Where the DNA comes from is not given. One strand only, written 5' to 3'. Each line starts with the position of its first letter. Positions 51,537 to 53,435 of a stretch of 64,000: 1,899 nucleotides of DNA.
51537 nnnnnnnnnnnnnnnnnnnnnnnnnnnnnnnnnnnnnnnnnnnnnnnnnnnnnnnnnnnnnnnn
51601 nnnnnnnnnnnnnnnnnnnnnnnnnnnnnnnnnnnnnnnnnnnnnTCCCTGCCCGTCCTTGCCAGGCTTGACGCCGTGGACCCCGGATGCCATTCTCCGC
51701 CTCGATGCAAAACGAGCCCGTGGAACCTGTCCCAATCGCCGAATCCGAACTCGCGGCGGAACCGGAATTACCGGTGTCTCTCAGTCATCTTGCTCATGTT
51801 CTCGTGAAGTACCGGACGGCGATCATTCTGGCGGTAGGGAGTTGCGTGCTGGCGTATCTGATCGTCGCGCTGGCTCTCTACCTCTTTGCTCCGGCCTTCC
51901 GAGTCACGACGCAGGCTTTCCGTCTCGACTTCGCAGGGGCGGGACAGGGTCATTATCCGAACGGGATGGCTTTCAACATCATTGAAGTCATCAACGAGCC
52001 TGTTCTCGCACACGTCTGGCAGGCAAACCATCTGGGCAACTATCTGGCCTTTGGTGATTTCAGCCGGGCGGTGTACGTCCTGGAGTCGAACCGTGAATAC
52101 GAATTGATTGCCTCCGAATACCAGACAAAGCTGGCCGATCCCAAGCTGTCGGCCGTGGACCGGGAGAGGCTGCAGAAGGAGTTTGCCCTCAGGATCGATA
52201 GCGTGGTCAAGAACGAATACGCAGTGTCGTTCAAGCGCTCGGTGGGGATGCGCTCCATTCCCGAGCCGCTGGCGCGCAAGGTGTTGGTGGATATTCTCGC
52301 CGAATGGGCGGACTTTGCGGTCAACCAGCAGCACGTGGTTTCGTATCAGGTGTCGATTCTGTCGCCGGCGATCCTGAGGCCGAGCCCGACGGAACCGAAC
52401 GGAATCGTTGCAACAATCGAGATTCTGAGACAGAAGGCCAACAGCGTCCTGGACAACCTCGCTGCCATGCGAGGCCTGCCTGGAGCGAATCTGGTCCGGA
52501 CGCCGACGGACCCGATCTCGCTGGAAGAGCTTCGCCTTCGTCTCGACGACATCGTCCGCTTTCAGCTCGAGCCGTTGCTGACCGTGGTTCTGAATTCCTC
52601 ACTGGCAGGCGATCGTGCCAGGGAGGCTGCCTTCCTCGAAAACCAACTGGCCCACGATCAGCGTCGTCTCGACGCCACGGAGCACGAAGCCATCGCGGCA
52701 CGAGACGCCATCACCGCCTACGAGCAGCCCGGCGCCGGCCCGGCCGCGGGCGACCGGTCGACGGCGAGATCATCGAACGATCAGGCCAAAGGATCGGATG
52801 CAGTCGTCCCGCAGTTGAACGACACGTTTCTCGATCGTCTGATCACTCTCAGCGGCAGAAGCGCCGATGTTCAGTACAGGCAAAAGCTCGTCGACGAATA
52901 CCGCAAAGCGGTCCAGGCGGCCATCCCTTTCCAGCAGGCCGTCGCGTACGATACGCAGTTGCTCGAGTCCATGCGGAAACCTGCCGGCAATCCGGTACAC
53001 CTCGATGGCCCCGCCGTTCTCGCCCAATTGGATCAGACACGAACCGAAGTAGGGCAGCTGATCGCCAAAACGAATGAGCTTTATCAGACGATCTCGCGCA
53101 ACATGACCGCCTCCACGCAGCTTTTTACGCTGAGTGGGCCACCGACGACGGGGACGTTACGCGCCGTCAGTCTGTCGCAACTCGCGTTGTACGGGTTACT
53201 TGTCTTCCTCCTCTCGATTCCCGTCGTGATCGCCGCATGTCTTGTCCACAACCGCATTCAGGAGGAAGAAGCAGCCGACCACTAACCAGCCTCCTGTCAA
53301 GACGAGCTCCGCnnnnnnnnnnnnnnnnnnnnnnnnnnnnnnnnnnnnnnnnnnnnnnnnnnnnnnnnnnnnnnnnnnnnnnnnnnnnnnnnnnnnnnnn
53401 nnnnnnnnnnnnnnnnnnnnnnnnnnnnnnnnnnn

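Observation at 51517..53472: Wzz-like chain-length-determinant gene bracketed by 133-bp 96%-identical direct repeats derived from the 3' end of the upstream gene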

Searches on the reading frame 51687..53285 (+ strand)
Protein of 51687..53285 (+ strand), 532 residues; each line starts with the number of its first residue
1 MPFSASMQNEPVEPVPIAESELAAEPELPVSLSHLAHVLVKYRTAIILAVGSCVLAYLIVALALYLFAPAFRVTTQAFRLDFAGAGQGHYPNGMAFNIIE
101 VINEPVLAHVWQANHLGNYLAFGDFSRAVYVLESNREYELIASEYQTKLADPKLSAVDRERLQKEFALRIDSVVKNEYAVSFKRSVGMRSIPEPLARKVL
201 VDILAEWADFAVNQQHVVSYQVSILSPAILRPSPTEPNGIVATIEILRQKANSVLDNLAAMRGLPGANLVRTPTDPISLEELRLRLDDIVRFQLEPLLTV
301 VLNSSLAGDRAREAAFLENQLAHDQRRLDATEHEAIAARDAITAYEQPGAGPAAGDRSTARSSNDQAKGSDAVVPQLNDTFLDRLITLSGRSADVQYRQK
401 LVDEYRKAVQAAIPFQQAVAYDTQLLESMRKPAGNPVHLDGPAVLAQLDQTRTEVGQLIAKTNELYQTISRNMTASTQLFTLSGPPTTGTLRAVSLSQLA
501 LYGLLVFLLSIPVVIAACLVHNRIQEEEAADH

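Call 7: search_protein_families(library=pfam, proteins=[window:51687-53285:+], max_evalue=0.01)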
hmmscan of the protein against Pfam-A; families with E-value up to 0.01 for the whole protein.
window:51687-53285:+ (532 aa): 0 families

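Call 8: search_protein_families(library=ncbifam, proteins=[window:51687-53285:+], max_evalue=0.01)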
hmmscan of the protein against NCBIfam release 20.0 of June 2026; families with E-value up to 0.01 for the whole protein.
window:51687-53285:+ (532 aa): 0 families

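Call 9: find_homologous_proteins(query=window:51687-53285:+)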
Query window:51687-53285:+ (532 aa): 170 proteins with E <= 0.001 among 8000 candidates; the best 120 are listed.
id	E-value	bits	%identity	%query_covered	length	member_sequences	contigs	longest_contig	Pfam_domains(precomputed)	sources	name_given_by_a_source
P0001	0.0e+0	1152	100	100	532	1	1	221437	-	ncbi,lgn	-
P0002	4.2e-224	763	67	100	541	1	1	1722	-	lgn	-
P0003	3.5e-203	694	62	95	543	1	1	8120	-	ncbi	-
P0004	4.8e-199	681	60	97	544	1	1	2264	-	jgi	jgi:hypothetical protein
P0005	1.3e-197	676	60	97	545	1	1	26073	-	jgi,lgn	jgi:hypothetical protein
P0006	1.0e-194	666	59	96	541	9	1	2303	-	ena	-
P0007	1.2e-193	663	58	96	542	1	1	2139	-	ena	-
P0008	8.9e-193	660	59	97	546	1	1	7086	-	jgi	jgi:hypothetical protein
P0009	1.1e-192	660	59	96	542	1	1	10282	-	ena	-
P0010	1.5e-191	656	57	96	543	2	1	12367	-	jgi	jgi:hypothetical protein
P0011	1.1e-190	653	58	95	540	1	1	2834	-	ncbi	-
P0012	3.9e-190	651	57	98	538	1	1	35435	-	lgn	-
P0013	5.0e-190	651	57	96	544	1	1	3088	-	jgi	jgi:hypothetical protein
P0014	1.1e-188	647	58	96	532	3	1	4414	-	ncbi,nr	ncbi:MAG TPA: hypothetical protein VKU62_04310, partial [Thermoanaerobaculia bacterium]|nr:hypotheti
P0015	1.2e-188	646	56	96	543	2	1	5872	-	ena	-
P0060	1.9e-160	553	51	96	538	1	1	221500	-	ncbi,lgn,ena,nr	ncbi:MAG TPA: hypothetical protein VLV78_16085 [Thermoanaerobaculia bacterium]|nr:hypothetical prote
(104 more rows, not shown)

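Call 13: find_encoding_contigs(protein=P0060, flank=8000, max_places=3)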
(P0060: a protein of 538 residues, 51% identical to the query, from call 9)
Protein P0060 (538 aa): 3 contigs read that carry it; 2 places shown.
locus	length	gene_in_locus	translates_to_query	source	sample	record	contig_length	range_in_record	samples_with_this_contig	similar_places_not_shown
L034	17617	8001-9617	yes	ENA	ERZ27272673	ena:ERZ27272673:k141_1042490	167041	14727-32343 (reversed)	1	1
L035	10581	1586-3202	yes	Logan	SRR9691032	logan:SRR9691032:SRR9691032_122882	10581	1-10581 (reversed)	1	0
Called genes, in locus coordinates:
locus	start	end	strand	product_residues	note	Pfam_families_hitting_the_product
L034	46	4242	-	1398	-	PF11974:bMG3 (faint), PF13620:CarboxypepD_reg, PF13715:CarbopepD_reg_2 (faint), PF17210:SdrD_B (faint), PF17802:SpaA (faint), PF13620:CarboxypepD_reg (weak), PF05345:He_PIG, PF16640:Big_3_5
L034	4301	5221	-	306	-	PF13229:Beta_helix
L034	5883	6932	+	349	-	PF01370:Epimerase, PF16363:GDP_Man_Dehyd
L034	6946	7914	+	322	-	PF01370:Epimerase, PF02719:Polysacc_synt_2 (faint), PF04321:RmlD_sub_bind (weak), PF16363:GDP_Man_Dehyd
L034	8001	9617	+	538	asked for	-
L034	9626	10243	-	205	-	PF02357:NusG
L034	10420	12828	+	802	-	PF01421:Reprolysin (weak), PF13688:Reprolysin_5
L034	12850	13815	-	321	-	PF00106:adh_short (weak), PF01073:3Beta_HSD, PF01370:Epimerase, PF02719:Polysacc_synt_2, PF04321:RmlD_sub_bind, PF07993:NAD_binding_4 (weak), PF08659:KR (weak), PF16363:GDP_Man_Dehyd, +1 more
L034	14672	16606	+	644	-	PF00041:fn3 (faint)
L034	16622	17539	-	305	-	PF00106:adh_short (faint), PF01073:3Beta_HSD, PF01370:Epimerase, PF02719:Polysacc_synt_2, PF04321:RmlD_sub_bind, PF07993:NAD_binding_4 (faint), PF13460:NAD_binding_10 (weak), PF16363:GDP_Man_Dehyd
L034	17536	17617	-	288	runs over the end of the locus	PF00483:NTP_transferase, PF12804:NTP_transf_3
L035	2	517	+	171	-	?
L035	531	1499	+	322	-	PF01370:Epimerase, PF02719:Polysacc_synt_2 (faint), PF04321:RmlD_sub_bind (weak), PF16363:GDP_Man_Dehyd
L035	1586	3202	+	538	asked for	-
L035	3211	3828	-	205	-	PF02357:NusG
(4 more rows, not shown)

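Call 14: find_encoding_contigs(protein=P0005, flank=8000, max_places=3)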
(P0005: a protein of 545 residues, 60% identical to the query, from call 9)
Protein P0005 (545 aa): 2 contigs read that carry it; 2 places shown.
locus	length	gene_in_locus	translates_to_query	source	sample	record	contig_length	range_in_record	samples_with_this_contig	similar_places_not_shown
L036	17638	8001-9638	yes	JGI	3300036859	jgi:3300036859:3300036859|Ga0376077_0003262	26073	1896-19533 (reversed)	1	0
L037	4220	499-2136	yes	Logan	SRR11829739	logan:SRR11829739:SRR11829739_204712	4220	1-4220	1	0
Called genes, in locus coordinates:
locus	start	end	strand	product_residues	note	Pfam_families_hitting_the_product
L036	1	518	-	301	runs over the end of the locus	PF01408:GFO_IDH_MocA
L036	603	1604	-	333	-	PF01408:GFO_IDH_MocA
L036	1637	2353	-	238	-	-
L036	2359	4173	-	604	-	PF00664:ABC_membrane, PF00005:ABC_tran, PF02463:SMC_N (faint)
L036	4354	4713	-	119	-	PF12802:MarR_2 (weak), PF01047:MarR (weak), PF12840:HTH_20 (faint), PF13412:HTH_24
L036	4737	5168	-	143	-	-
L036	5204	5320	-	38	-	-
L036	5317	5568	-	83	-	PF02350:Epimerase_2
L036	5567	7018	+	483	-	PF04932:Wzy_C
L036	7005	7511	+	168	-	-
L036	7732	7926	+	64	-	-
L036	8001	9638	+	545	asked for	-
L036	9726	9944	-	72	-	-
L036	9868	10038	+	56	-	PF13635:DUF4143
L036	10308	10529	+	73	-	-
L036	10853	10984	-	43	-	-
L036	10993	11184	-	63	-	PF18480:DUF5615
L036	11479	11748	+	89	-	PF12441:CopG_antitoxin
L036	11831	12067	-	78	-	PF04255:DUF433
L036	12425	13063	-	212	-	PF00596:Aldolase_II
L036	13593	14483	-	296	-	PF01073:3Beta_HSD, PF01370:Epimerase, PF02719:Polysacc_synt_2, PF04321:RmlD_sub_bind, PF05368:NmrA (weak), PF07993:NAD_binding_4 (faint), PF16363:GDP_Man_Dehyd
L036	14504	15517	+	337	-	PF00106:adh_short (faint), PF01073:3Beta_HSD, PF01370:Epimerase, PF02719:Polysacc_synt_2, PF04321:RmlD_sub_bind, PF07993:NAD_binding_4 (faint), PF08659:KR (faint), PF16363:GDP_Man_Dehyd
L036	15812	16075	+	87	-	-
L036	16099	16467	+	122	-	PF01850:PIN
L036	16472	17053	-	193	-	PF12952:DUF3841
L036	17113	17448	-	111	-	PF12441:CopG_antitoxin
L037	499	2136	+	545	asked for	-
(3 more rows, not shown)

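Call 17: find_encoding_contigs(protein=P0001, flank=10000, max_places=8)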
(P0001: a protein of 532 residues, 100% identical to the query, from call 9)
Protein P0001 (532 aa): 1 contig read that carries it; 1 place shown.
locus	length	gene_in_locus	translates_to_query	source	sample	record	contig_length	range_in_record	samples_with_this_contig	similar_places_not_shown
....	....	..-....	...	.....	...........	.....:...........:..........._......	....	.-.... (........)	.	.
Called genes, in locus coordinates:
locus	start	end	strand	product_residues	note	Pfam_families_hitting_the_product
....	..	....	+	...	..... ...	-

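Call 19: search_protein_families(library=pfam, proteins=[window:51687-53285:+], max_evalue=10)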
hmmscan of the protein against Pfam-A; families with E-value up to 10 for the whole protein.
window:51687-53285:+ (532 aa): 0 families

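Call 22: search_solved_structures(query=A1, max_evalue=10)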
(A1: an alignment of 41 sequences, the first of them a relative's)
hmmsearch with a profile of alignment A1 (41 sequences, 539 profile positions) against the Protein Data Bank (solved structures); distinct sequences matched with E-value up to 10: 0.

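Call 28: predict_structure(alignment_id=A1)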
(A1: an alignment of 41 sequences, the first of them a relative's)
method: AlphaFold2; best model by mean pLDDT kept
length: 532 residues; sequences in the alignment: 41
mean_pLDDT: 81.2   pTM: 0.58
mean pLDDT of the five models: 81.2, 80.6, 78.2, 78.0, 77.0
residues with pLDDT >= 90: 199; 70-90: 245; 50-70: 30; < 50: 58
segments of 3 or more residues with pLDDT < 50: 1-25, 349-377
pLDDT, mean of each block of 10 residues (from residue 1): 44 43 49 81 91 94 90 92 80 85 94 93 93 80 87 87 85 79 83 93 94 79 82 80 91 91 83 89 94 92 84 89 93 90 70 36 34 42 53 75 88 90 89 75 91 94 89 81 90 88 92 90 87 73
secondary structure, 60 per line:
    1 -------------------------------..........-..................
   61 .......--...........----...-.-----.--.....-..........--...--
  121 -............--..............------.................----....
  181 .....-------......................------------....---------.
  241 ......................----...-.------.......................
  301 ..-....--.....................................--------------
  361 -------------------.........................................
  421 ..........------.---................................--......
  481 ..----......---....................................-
elements in order: H32-41 H43-67 E70-80 H98-102 H104-113 H122-128 E129-133 H136-149 H156-172 E177-185 H193-214 H227-230 H240-262 H279-302 H310-346 H380-430 H441-472 H475-479 E480-482 E487-492 H496-531

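Call 32: fold_search(model_id=the predicted structure, library=pdb)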
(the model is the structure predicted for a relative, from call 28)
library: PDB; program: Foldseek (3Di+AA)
matches with E <= 10: 452; with E <= 0.001: 6
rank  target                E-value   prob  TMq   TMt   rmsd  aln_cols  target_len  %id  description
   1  9r68_I                3.0e-06  1.00  0.24  0.19  38.0       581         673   10  CPS secretion pathway Wza-Wzc_C1 (Conf 2) (released 2026-03-04)
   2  9r64_I                1.3e-05  1.00  0.25  0.20  36.4       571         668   11  CPS secretion pathway Wza-Wzc_C1 (Conf 0) (released 2026-03-04)
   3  9r62_K                6.8e-05  1.00  0.24  0.20  22.2       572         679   11  CPS co-polymerase Wzc_C1 (released 2026-03-04)
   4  9i2q_A                7.1e-05  1.00  0.23  0.19  22.7       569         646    9  Wzc-K540M-3YE MgADP C1 (released 2025-04-30)
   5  9r6b_I                5.8e-04  1.00  0.22  0.20  28.5       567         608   10  CPS secretion pathway Wza-Wzc (Conf 4) (released 2026-03-04)
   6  9exq_A                9.5e-04  1.00  0.23  0.19  24.0       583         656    9  Wzc-K540M-3YE-N711Y MgADP C1 (released 2025-04-23)
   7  7nhr_A                1.0e-03  0.99  0.23  0.19  22.9       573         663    9  Putative transmembrane protein Wzc K540M C1 (released 2021-08-25)
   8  8p3p_A                1.1e-03  1.00  0.21  0.31  32.9       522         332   12  Full-length bacterial polysaccharide co-polymerase WzzE mutant R267E from E. coli. C4 symmetry (released 2023-07-26)
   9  9exo_A                1.1e-03  0.99  0.22  0.19  22.0       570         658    9  Wzc-K540M-2YE MgADP C1 (released 2025-04-23)
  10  8p3o_A                1.3e-03  1.00  0.21  0.32  32.1       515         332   10  Full-length bacterial polysaccharide co-polymerase WzzE mutant R267A from E. coli. C4 symmetry (released 2023-07-26)
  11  7nib_A                2.0e-03  0.99  0.23  0.20  23.5       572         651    9  Wzc-K540M-4YE C1 (released 2021-08-25)
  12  9r62_I                2.8e-03  1.00  0.24  0.21  22.4       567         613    8  CPS co-polymerase Wzc_C1 (released 2026-03-04)
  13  8bhw_A                3.1e-03  1.00  0.25  0.37  27.7       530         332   10  Full-length bacterial polysaccharide co-polymerase WzzE from E. coli. C4 symmetry (released 2023-07-26)
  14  6rbg_A                1.9e-02  0.92  0.20  0.31  28.9       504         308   11  full-length bacterial polysaccharide co-polymerase (released 2020-11-18)
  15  6gy7_A                4.3e-02  0.25  0.09  0.14  42.5       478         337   11  Crystal structure of XaxB from Xenorhabdus nematophil (released 2018-07-25)
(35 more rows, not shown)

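Call 37: find_encoding_contigs(protein=P0003, flank=8000, max_places=3)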
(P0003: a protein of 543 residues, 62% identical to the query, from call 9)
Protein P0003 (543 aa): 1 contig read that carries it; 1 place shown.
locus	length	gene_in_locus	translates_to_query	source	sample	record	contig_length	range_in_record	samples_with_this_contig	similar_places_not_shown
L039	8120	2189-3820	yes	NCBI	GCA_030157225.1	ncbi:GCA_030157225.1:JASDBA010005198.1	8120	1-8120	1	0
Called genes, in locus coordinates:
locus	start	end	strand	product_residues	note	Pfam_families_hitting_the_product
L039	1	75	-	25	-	?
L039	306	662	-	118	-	PF12802:MarR_2, PF01047:MarR (weak), PF12840:HTH_20 (weak), PF13404:HTH_AsnC-type (faint), PF13412:HTH_24, PF25212:HVO_A0114 (weak), PF09339:HTH_IclR (weak), PF13601:HTH_34 (weak)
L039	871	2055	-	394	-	PF13011:LZ_Tnp_IS481 (faint), PF13518:HTH_28, PF13551:HTH_29 (weak), PF13565:HTH_32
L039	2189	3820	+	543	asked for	-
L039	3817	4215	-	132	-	PF05168:HEPN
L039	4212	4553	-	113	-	PF01909:NTP_transf_2, PF18765:Polbeta (weak)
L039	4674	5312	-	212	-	PF00596:Aldolase_II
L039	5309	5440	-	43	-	-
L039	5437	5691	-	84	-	PF05016:ParE_toxin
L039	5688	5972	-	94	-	PF02604:PhdYeFM_antitox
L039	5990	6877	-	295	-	PF01073:3Beta_HSD, PF01370:Epimerase, PF02719:Polysacc_synt_2, PF04321:RmlD_sub_bind, PF05368:NmrA (weak), PF07993:NAD_binding_4 (faint), PF16363:GDP_Man_Dehyd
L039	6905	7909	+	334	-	PF01073:3Beta_HSD, PF01370:Epimerase, PF02719:Polysacc_synt_2, PF04321:RmlD_sub_bind, PF07993:NAD_binding_4 (faint), PF08659:KR (faint), PF16363:GDP_Man_Dehyd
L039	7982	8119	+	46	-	?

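Call 38: find_encoding_contigs(protein=P0002, flank=3000, max_places=3)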
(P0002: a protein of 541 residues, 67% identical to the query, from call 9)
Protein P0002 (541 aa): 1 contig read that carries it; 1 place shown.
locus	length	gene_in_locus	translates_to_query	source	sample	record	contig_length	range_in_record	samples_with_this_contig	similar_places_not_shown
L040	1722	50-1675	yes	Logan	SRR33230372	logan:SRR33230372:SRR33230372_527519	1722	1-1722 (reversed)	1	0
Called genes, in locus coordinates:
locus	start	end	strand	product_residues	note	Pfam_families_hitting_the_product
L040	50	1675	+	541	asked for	-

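Call 39: find_encoding_contigs(protein=P0012, flank=8000, max_places=2)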
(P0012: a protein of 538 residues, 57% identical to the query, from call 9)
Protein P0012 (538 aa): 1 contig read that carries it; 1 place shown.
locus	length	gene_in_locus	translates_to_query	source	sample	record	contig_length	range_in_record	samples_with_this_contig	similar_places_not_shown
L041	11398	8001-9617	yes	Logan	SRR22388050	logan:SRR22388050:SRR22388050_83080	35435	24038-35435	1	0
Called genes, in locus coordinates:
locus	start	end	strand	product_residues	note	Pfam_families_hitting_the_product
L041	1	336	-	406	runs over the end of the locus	PF01041:DegT_DnrJ_EryC1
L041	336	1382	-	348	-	PF02779:Transket_pyr, PF02780:Transketolase_C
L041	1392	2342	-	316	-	PF00676:E1_dh, PF13292:DXP_synthase_N (weak)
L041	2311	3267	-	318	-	PF01370:Epimerase, PF16363:GDP_Man_Dehyd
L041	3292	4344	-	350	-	PF00288:GHMP_kinases_N, PF08544:GHMP_kinases_C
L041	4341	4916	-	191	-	PF13580:SIS_2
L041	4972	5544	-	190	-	PF00702:Hydrolase (weak), PF13242:Hydrolase_like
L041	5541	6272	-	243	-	PF00483:NTP_transferase, PF12804:NTP_transf_3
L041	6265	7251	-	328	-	PF01370:Epimerase, PF02719:Polysacc_synt_2 (weak), PF04321:RmlD_sub_bind, PF05368:NmrA (weak), PF01073:3Beta_HSD, PF16363:GDP_Man_Dehyd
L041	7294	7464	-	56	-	-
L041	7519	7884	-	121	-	PF12802:MarR_2 (weak), PF01047:MarR (weak), PF13412:HTH_24, PF25212:HVO_A0114 (weak)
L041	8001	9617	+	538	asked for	-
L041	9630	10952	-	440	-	PF03446:NAD_binding_2, PF03721:UDPG_MGDP_dh_N, PF00984:UDPG_MGDP_dh, PF03720:UDPG_MGDP_dh_C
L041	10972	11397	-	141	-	?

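Call 48: find_related_loci(query=A1, collection=metagenome_contigs, flank=3000)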
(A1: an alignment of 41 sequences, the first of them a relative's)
Query A1 (532 aa) in metagenome_contigs; peptide patterns used: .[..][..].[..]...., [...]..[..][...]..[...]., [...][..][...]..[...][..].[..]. (x = any residue, [..] = any of these).
481 stretches matched a pattern; 85 encode a relative of the query (tblastn E <= 1e-3); the best 80 are kept; 80 distinct loci.
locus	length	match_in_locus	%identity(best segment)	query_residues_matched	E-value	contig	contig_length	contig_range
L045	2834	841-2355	58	19-525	0e+0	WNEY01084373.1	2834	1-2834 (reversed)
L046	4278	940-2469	59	19-530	0e+0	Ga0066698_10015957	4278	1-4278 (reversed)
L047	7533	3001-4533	58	19-532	0e+0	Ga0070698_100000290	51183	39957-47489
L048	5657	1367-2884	57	19-525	0e+0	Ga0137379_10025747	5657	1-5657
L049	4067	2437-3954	57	19-525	0e+0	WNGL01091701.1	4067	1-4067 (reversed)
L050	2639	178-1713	53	19-531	0e+0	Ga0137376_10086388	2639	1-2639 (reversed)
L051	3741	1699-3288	53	1-531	0e+0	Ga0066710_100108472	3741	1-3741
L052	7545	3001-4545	56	19-531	0e+0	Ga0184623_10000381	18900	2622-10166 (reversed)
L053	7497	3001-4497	56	26-525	0e+0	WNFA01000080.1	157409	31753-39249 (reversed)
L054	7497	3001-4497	56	26-525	0e+0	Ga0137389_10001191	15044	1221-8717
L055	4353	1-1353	58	74-525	5e-178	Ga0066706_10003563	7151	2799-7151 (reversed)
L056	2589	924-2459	54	19-531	0e+0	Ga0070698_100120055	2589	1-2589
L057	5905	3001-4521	50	29-532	3e-173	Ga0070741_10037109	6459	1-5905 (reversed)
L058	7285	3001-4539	54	19-531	1e-170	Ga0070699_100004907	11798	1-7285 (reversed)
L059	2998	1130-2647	52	30-532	0e+0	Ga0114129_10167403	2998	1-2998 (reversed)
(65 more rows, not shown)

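Call 49: find_encoding_contigs(protein=P0006, flank=3000, max_places=4)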
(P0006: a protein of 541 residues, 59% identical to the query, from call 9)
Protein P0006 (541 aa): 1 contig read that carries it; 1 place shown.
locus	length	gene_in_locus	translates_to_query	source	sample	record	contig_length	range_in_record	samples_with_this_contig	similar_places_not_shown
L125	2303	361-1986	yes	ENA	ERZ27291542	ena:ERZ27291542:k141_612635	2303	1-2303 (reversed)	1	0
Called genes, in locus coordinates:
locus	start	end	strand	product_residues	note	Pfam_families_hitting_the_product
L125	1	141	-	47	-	?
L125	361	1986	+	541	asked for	-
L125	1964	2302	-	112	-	?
